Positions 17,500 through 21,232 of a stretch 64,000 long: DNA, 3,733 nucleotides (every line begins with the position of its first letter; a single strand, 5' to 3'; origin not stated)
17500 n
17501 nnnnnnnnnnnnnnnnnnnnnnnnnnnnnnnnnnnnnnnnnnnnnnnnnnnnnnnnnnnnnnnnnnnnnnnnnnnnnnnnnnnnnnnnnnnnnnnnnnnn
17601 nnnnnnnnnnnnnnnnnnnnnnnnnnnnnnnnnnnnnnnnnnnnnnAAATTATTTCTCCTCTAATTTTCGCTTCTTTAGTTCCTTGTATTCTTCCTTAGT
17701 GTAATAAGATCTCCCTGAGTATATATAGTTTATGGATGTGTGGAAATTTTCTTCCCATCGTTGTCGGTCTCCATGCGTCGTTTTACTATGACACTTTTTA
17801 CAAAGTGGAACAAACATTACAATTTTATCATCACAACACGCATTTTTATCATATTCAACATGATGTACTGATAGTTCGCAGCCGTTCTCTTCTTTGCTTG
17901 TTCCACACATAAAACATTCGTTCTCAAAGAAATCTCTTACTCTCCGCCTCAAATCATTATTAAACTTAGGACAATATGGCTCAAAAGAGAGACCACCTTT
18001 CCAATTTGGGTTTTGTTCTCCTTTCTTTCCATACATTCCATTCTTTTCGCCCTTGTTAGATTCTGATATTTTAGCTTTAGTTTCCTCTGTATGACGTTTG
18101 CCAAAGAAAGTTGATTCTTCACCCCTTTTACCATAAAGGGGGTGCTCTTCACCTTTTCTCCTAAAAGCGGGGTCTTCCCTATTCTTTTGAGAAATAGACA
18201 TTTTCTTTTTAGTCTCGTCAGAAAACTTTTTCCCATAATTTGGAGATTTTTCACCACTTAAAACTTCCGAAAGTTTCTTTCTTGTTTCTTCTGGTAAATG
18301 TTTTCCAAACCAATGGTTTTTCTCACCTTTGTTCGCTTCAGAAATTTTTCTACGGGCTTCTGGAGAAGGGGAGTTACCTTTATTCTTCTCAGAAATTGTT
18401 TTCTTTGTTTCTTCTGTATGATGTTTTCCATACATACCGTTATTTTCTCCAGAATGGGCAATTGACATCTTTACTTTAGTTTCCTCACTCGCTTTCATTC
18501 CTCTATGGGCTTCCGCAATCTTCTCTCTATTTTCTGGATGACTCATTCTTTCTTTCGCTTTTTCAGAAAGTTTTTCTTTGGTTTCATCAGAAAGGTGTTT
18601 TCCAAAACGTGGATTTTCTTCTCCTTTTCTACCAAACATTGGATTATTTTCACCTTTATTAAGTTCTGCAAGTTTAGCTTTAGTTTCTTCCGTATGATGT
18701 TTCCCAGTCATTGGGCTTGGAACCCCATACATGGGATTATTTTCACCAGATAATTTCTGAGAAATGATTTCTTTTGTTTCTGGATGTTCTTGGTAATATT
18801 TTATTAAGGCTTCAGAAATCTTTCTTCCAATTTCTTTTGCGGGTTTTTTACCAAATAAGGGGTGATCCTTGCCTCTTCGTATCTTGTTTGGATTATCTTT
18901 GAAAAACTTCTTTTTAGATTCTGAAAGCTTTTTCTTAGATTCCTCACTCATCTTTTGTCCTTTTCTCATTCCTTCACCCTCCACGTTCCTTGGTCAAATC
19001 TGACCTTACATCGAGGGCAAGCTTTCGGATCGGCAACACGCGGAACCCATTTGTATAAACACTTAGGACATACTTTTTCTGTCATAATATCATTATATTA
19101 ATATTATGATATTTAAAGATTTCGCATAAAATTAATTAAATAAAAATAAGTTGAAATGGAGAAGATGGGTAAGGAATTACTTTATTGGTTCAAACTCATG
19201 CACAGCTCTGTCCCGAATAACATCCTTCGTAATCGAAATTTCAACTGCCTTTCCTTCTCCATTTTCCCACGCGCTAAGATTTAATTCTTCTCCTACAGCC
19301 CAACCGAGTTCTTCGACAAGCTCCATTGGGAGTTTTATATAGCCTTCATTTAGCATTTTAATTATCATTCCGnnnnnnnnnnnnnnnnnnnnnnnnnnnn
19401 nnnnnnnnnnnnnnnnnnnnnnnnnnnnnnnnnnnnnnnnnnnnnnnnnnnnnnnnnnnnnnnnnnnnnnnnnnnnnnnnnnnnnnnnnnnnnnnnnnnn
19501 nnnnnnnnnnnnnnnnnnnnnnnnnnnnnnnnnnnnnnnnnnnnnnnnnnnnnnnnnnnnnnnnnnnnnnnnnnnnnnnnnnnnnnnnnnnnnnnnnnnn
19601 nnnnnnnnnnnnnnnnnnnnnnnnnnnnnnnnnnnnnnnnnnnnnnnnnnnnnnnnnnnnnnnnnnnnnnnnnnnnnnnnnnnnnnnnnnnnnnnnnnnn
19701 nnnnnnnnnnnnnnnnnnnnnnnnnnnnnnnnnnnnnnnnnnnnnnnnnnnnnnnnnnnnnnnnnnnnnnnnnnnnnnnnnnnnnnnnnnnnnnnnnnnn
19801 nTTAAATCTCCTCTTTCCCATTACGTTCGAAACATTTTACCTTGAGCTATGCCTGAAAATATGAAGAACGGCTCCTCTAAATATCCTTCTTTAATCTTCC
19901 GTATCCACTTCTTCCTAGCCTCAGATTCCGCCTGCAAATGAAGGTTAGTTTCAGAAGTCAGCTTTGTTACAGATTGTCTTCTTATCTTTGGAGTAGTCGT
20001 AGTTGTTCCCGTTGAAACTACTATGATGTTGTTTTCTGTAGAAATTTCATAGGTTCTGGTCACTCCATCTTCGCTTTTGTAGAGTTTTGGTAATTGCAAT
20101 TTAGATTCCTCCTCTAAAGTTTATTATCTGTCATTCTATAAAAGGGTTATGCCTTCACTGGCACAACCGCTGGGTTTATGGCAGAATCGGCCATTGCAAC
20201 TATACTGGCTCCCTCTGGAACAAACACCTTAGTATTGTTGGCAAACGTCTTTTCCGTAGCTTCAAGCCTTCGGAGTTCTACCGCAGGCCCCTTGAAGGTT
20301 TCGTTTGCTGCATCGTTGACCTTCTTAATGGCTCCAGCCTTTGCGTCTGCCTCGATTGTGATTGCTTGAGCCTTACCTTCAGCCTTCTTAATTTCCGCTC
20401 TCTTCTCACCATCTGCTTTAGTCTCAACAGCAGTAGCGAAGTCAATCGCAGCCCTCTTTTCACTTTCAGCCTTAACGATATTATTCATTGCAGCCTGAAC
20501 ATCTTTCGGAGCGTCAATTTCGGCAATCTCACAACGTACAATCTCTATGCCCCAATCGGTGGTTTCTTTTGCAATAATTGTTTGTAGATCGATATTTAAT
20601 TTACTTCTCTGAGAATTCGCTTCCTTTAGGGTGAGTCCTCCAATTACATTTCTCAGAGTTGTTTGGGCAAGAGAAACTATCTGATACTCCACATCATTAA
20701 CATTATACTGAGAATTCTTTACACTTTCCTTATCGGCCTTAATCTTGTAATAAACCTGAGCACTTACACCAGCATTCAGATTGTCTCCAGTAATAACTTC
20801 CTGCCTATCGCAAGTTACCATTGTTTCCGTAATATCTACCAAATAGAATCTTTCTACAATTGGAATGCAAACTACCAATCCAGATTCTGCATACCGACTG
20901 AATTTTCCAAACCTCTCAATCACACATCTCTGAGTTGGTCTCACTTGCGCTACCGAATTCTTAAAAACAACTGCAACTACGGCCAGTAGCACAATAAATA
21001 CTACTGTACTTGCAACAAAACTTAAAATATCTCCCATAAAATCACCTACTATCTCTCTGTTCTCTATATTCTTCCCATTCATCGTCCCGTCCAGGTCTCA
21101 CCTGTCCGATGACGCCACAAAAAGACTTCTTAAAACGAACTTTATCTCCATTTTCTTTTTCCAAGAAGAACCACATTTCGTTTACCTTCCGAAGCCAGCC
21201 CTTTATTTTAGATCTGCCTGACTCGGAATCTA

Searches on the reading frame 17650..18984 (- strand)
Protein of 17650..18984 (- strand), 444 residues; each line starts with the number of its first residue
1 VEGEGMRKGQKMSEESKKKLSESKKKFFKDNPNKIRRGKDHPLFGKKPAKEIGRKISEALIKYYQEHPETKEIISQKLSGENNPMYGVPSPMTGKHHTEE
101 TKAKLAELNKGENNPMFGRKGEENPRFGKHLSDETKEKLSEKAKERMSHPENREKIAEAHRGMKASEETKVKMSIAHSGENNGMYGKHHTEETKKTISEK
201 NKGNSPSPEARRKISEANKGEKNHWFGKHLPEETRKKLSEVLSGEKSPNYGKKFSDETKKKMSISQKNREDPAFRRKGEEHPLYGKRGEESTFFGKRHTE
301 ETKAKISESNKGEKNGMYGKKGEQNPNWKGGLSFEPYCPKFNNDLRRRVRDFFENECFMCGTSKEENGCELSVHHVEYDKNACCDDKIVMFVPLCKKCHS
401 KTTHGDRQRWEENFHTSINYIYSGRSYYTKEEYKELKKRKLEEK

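Call 14: search_protein_families(library=pfam, proteins=[window:17650-18984:-], max_evalue=0.01)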
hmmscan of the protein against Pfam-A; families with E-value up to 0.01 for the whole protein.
window:17650-18984:- (444 aa): 2 families
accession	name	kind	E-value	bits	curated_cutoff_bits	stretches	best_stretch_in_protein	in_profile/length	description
PF07460.16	NUMOD3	-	1.7e-68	226.7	20.4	7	207-239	5-37/37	NUMOD3 motif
PF12815.12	CTD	-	0.0048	17.8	25.4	0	272-329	16-71/72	Spt5 C-terminal nonapeptide repeat binding Spt4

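Call 15: search_protein_families(library=phrogs, proteins=[window:17650-18984:-], max_evalue=0.001)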
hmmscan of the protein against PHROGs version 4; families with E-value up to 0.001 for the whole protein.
window:17650-18984:- (444 aa): 6 families
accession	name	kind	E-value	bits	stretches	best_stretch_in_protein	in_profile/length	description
phrog_314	-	DNA, RNA and nucleotide metabolism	6.2e-28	99.1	3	78-142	264-338/574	homing endonuclease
phrog_655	-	DNA, RNA and nucleotide metabolism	3.7e-19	70.8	1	209-288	116-189/343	homing endonuclease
phrog_8048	-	DNA, RNA and nucleotide metabolism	6e-08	33.2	1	343-408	165-231/273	HNH endonuclease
phrog_22417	-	unknown function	2.5e-07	31.6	0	166-196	111-141/291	-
phrog_29037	-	DNA, RNA and nucleotide metabolism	0.00013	22.5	0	5-62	64-118/241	endonuclease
phrog_1588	-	unknown function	0.00015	22.5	1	346-419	28-104/132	-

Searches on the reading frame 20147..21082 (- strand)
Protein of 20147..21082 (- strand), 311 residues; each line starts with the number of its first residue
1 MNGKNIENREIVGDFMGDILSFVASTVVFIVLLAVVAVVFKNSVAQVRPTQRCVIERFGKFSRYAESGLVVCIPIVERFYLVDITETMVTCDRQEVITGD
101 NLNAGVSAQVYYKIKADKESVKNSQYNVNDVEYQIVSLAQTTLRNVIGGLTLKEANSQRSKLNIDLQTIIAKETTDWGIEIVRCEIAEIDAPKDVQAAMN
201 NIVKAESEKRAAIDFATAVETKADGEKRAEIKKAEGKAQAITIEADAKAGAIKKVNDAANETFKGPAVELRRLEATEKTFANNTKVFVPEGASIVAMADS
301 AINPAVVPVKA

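Call 14: search_protein_families(library=pfam, proteins=[window:20147-21082:-], max_evalue=0.01)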
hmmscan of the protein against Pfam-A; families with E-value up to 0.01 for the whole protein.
window:20147-21082:- (311 aa): 2 families
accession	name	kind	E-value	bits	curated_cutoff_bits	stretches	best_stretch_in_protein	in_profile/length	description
PF01145.31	Band_7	-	2e-32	113.1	23.6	1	46-216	2-172/176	SPFH domain / Band 7 family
PF13421.11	Band_7_1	-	0.00039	20.6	24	1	123-202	125-206/211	SPFH domain-Band 7 family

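Call 15: search_protein_families(library=phrogs, proteins=[window:20147-21082:-], max_evalue=0.001)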
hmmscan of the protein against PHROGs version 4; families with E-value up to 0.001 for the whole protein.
window:20147-21082:- (311 aa): 1 family
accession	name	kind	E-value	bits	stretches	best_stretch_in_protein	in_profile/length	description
phrog_200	-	other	1.1e-23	85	1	24-290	82-344/379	lipoprotein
